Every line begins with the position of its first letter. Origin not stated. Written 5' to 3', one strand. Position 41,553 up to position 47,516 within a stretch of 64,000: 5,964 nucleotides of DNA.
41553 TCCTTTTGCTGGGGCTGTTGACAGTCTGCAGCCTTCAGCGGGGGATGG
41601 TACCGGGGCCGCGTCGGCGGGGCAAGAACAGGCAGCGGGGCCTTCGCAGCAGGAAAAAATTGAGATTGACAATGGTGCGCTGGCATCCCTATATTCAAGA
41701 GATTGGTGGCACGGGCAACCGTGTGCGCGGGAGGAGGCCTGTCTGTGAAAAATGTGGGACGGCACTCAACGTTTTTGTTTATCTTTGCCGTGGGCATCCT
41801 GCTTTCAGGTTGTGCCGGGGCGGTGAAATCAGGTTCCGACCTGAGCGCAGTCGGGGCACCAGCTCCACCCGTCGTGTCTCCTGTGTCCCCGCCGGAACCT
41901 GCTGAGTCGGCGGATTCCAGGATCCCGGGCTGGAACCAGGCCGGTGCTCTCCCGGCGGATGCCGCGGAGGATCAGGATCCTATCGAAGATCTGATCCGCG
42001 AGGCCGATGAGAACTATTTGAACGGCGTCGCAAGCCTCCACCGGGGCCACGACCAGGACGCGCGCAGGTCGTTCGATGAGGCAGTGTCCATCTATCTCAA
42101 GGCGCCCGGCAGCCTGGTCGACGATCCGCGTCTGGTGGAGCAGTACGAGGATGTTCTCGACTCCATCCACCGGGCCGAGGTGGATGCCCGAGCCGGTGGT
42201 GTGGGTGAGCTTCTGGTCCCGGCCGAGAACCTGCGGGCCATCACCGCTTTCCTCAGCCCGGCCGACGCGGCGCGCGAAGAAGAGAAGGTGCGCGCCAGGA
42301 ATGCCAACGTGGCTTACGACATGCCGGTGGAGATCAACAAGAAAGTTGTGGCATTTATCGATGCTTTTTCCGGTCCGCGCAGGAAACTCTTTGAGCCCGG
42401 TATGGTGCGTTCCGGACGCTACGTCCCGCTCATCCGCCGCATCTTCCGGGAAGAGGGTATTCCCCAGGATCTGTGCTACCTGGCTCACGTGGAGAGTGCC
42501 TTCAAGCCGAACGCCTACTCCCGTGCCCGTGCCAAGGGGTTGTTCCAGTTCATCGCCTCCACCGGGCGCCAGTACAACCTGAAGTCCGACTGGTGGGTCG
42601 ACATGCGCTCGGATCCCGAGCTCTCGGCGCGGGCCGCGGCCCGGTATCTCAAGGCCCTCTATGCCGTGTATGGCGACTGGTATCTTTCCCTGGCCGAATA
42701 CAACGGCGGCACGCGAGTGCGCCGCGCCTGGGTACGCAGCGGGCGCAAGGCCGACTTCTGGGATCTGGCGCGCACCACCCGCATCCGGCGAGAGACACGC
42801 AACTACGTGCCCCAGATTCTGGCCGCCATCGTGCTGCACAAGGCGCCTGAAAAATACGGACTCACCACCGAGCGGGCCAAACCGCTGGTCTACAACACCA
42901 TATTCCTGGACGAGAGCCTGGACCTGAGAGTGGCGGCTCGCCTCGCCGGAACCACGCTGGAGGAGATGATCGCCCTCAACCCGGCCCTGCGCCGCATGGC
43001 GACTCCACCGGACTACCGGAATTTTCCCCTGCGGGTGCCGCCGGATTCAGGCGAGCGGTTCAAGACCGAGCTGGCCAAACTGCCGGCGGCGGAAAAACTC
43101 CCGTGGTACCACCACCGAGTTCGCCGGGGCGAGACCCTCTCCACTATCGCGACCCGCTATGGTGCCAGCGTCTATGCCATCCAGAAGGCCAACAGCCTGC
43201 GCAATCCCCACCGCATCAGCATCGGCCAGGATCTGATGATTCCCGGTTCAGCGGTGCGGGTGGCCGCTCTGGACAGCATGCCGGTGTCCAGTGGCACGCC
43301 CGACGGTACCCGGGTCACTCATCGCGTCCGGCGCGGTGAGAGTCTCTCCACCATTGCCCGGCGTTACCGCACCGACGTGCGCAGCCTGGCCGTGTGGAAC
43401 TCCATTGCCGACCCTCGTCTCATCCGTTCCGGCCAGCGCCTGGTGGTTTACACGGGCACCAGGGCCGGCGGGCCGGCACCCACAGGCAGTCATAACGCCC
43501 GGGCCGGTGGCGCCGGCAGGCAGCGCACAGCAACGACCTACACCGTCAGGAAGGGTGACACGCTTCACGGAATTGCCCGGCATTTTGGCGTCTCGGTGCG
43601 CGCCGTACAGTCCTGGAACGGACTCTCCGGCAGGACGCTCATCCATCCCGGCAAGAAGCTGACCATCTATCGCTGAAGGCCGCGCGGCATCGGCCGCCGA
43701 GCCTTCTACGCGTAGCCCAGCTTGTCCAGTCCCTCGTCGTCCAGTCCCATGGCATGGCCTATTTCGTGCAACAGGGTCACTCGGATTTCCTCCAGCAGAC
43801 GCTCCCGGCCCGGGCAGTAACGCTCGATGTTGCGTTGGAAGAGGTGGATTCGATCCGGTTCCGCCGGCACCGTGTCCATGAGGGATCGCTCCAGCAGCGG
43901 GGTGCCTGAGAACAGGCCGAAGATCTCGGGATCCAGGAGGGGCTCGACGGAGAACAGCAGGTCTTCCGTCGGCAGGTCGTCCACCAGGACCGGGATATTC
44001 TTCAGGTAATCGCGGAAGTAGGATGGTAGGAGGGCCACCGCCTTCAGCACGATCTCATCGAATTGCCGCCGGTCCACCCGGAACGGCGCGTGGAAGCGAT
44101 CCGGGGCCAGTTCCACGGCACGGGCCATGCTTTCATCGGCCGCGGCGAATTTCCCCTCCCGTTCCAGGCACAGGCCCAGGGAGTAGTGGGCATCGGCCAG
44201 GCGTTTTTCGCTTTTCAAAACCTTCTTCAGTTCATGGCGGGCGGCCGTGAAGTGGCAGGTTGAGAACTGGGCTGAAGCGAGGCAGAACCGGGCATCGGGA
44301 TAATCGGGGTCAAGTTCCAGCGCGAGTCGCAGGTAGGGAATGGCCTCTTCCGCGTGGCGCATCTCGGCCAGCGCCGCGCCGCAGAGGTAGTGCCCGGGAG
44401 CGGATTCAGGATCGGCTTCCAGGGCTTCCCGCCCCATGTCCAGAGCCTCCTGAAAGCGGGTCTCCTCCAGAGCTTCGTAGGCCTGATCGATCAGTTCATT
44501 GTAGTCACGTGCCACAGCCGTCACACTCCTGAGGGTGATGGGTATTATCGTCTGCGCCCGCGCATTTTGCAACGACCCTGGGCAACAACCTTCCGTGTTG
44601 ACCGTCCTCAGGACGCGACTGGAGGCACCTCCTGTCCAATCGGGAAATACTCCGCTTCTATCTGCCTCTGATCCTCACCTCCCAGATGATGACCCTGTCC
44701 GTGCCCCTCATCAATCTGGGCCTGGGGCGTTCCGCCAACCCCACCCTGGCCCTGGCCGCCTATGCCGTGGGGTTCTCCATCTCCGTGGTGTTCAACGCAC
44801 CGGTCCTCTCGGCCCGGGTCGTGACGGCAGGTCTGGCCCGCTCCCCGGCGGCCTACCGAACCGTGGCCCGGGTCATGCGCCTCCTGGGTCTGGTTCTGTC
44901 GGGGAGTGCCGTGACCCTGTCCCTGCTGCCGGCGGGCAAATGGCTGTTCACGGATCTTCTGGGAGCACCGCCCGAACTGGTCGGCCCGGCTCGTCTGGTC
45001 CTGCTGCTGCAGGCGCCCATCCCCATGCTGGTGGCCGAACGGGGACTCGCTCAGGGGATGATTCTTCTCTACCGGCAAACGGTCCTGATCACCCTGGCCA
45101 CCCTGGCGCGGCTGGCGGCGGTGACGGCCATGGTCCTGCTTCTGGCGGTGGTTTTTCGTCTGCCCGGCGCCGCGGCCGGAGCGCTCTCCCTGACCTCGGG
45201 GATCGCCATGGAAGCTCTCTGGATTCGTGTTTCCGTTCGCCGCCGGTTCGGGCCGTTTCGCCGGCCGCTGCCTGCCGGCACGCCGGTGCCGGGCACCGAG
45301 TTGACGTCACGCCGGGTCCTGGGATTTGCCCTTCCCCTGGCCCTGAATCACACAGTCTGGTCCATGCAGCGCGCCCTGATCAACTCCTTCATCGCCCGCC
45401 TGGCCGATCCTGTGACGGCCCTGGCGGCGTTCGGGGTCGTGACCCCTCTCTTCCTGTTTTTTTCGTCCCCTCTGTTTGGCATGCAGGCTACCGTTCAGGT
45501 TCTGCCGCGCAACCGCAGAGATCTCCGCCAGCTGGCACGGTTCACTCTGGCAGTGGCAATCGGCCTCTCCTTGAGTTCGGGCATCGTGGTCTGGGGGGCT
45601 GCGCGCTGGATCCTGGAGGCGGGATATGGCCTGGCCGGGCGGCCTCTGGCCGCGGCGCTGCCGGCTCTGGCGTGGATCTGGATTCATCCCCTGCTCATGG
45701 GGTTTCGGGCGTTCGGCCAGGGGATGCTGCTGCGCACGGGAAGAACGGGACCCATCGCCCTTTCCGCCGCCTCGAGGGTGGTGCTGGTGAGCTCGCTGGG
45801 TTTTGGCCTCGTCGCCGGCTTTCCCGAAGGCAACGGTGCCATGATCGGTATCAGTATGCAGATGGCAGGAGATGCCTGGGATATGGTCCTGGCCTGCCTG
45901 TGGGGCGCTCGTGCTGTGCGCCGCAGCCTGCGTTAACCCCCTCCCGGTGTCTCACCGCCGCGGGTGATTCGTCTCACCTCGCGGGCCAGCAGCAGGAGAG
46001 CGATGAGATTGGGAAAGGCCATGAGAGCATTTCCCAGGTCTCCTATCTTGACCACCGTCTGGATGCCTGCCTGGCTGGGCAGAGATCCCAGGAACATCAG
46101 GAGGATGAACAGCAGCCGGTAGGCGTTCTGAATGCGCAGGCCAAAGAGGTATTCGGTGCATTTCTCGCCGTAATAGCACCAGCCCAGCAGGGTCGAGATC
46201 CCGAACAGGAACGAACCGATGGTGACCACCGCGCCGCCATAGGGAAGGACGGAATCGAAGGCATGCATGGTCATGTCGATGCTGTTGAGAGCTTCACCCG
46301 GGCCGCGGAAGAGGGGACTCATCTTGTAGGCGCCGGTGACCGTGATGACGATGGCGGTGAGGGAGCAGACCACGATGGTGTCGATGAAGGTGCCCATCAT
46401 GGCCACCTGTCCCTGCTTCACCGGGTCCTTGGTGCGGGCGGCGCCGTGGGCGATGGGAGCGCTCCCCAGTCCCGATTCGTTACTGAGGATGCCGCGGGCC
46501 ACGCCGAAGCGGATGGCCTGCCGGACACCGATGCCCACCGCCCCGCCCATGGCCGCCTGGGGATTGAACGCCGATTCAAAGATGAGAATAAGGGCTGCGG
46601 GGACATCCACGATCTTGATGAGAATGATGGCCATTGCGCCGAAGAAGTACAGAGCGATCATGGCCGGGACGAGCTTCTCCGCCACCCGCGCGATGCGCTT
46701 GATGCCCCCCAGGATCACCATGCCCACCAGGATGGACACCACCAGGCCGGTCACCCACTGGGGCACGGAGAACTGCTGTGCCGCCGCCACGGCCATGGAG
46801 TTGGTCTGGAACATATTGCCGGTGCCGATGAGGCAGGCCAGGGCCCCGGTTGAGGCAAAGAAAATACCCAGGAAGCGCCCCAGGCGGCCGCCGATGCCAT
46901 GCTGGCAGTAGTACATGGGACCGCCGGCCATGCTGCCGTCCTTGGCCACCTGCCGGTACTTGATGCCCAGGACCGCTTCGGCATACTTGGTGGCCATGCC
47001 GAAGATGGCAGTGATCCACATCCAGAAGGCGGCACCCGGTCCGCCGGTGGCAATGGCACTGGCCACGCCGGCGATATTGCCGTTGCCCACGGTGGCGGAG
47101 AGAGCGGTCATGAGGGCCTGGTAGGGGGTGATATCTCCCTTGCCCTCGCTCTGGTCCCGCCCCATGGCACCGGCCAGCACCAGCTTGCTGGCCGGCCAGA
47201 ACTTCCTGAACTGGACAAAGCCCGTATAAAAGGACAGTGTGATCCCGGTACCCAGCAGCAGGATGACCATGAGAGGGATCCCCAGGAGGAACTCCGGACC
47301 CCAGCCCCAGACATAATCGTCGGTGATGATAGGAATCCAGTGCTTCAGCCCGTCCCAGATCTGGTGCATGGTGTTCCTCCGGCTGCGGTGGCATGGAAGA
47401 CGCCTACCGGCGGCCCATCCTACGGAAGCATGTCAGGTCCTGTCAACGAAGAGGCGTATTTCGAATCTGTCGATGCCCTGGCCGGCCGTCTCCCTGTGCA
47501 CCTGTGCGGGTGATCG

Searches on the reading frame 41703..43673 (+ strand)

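Call 58: search_protein_families(library=pfam, proteins=[window:41703-43673:+], max_evalue=0.00001)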
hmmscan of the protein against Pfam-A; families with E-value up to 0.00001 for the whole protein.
window:41703-43673:+ (657 aa): 5 families
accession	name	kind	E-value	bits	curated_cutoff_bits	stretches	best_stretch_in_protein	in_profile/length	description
PF01476.26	LysM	-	5.9e-43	145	20.9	3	613-655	1-42/43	LysM domain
PF01464.25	SLT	-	1.8e-22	79.5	21.3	1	254-353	14-114/117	Transglycosylase SLT domain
PF23473.1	LysM3_LYK4_5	-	1.7e-12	47.6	29.3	0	612-649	4-40/48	LYK4/5 LysM3 domain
PF23577.1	LysM_RLK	-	2.2e-06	28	27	0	612-639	2-29/44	LysM domain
PF23446.1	LysM1_NFP_LYK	-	6e-06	27.5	36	0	478-514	17-54/60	NFP/LYK LysM1 domain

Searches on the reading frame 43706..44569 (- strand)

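Call 58: search_protein_families(library=pfam, proteins=[window:43706-44569:-], max_evalue=0.00001)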
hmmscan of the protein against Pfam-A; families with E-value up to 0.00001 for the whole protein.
window:43706-44569:- (287 aa): 10 families
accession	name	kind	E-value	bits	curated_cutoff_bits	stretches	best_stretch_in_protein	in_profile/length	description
PF06262.17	Zincin_1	-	1.2e-24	86.6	22.4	1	189-285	1-96/97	Zincin-like metallopeptidase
PF07719.23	TPR_2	-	5.6e-15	54.6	27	0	125-157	1-33/34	Tetratricopeptide repeat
PF13414.12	TPR_11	-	2.6e-12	46.6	26.8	0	74-102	11-39/42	TPR repeat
PF14559.12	TPR_19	-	5.2e-12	46.3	25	2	69-123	3-57/68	Tetratricopeptide repeat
PF13181.12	TPR_8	-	2e-10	40.4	25.7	0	125-157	1-33/34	Tetratricopeptide repeat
PF13432.12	TPR_16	-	4.1e-10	40.4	32.7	0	106-157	12-63/65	Tetratricopeptide repeat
PF13431.12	TPR_17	-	1e-09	38.3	24.4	0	82-101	4-23/34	Tetratricopeptide repeat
PF00515.34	TPR_1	-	1.1e-08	35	27.8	0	58-90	2-34/34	Tetratricopeptide repeat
PF13428.12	TPR_14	-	1.8e-07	31.6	23.5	0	61-99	5-43/44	Tetratricopeptide repeat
PF12895.13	ANAPC3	-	9e-06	26.3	27.2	0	71-141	3-72/82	Anaphase-promoting complex, cyclosome, subunit 3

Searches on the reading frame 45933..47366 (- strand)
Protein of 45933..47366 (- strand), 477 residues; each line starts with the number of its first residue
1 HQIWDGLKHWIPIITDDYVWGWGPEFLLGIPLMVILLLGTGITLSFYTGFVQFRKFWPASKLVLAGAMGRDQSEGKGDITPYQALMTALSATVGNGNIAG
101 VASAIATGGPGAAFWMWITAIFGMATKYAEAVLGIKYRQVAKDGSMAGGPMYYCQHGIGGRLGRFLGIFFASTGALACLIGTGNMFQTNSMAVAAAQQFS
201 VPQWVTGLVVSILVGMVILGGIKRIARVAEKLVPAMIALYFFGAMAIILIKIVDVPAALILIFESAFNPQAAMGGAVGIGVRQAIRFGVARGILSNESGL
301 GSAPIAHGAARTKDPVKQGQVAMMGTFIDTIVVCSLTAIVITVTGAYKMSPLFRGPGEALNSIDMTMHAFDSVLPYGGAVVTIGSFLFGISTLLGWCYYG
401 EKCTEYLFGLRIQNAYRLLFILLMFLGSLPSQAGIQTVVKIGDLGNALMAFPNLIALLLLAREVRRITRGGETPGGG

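Call 58: search_protein_families(library=pfam, proteins=[window:45933-47366:-], max_evalue=0.00001)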
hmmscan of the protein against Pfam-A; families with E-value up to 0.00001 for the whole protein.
window:45933-47366:- (477 aa): 1 family
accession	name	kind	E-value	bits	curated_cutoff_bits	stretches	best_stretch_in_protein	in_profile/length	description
PF01235.23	Na_Ala_symp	-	1.1e-126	423.8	24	1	71-468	5-376/392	Sodium:alanine symporter family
